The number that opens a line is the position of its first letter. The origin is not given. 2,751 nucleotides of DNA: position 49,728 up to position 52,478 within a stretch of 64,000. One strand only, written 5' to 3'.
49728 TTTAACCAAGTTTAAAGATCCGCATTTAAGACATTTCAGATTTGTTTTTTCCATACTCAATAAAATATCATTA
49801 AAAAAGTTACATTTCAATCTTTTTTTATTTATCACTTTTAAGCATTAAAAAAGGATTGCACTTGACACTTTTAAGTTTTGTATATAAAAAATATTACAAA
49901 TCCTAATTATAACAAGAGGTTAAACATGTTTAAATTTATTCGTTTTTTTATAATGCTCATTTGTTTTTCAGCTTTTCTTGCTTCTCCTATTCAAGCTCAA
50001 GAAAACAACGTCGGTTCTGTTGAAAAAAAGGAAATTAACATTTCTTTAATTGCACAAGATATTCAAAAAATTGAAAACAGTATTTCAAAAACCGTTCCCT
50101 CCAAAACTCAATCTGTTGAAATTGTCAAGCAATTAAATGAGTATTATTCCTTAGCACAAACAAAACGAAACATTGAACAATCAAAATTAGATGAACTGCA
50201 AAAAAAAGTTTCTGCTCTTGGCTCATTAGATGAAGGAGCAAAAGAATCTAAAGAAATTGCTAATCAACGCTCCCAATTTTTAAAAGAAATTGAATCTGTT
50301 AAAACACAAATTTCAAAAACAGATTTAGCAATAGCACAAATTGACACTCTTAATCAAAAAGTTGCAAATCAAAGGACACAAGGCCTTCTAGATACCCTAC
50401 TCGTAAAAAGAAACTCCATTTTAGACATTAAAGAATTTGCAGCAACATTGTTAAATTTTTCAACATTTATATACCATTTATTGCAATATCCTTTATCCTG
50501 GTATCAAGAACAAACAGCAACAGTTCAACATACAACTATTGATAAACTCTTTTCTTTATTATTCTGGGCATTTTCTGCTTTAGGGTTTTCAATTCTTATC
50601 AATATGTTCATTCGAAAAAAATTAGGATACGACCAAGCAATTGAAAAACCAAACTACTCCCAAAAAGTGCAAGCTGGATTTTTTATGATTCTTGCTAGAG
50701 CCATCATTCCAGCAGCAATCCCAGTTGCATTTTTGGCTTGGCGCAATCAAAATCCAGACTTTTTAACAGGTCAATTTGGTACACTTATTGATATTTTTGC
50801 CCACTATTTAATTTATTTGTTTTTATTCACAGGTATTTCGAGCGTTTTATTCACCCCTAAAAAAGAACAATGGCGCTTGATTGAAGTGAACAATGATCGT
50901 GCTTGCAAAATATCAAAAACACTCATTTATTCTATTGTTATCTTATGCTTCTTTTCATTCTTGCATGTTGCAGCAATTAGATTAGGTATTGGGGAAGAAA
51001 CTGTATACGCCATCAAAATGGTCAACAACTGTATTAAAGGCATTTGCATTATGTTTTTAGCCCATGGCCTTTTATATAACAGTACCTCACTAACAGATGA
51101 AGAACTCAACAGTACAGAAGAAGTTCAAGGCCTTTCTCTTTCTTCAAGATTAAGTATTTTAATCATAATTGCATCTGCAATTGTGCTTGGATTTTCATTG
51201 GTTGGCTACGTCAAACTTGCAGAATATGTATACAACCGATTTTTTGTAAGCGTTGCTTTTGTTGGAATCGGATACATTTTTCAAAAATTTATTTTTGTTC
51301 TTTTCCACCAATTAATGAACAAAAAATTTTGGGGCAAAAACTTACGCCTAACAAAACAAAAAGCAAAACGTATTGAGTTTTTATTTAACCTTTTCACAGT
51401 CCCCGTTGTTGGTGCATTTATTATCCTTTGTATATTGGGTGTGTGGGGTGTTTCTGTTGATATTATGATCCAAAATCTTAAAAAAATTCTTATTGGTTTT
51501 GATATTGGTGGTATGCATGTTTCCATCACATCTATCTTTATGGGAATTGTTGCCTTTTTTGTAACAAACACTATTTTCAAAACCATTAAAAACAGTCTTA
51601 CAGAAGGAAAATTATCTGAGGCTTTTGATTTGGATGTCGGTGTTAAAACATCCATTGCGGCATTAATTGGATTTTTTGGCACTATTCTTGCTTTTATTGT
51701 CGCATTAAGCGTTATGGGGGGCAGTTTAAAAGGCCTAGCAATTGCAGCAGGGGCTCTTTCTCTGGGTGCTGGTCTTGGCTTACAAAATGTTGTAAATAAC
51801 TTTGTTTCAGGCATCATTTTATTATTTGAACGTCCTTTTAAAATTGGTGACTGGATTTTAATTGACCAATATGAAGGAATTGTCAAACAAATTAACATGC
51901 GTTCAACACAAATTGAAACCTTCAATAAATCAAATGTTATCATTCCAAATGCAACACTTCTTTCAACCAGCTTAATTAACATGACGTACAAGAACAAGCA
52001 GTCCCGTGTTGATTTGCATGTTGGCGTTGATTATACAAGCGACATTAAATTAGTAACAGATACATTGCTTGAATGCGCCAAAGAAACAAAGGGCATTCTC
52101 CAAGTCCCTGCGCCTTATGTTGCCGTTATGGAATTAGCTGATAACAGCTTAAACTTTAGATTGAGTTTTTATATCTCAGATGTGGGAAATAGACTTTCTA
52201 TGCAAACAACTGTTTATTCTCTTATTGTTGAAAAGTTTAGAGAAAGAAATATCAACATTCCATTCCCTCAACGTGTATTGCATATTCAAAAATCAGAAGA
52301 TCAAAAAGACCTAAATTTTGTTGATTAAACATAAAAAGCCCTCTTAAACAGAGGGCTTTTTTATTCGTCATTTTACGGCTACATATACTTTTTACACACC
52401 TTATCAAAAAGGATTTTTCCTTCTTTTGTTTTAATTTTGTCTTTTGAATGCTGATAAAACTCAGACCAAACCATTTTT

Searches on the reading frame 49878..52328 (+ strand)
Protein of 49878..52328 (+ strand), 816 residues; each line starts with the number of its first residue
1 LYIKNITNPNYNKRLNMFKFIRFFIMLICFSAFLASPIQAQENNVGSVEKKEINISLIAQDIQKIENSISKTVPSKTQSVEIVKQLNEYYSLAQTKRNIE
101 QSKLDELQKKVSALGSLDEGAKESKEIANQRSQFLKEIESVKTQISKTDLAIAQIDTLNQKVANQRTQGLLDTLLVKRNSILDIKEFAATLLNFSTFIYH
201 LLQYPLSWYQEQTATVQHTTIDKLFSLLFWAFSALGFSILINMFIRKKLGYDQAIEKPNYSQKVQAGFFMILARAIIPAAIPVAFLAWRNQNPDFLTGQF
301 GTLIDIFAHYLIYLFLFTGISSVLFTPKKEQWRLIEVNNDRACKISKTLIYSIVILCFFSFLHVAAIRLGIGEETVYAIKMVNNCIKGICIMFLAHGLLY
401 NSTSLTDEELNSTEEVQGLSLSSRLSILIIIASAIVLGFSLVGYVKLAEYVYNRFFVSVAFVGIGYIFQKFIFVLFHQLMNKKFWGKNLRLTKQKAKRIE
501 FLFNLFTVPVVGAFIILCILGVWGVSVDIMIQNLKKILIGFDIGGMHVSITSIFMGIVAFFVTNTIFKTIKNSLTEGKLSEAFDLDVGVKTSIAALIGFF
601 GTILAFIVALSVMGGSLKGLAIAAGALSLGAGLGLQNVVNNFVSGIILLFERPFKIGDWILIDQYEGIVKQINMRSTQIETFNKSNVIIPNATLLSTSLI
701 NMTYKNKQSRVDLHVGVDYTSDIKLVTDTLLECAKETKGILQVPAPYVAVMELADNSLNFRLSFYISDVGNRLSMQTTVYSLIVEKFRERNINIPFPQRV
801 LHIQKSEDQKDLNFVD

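Call 57: search_protein_families(library=pfam, proteins=[window:49878-52328:+], max_evalue=0.00001)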
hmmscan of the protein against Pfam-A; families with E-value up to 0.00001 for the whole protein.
window:49878-52328:+ (816 aa): 2 families
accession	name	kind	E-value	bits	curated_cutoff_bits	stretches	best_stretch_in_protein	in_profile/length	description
PF00924.24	MS_channel_2nd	-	5.5e-24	84.5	20.2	1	637-703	1-67/68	Mechanosensitive ion channel, beta-domain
PF21082.3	MS_channel_3rd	-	3.2e-14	53.6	21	1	712-794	2-88/88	Mechanosensitive ion channel MscS, C-terminal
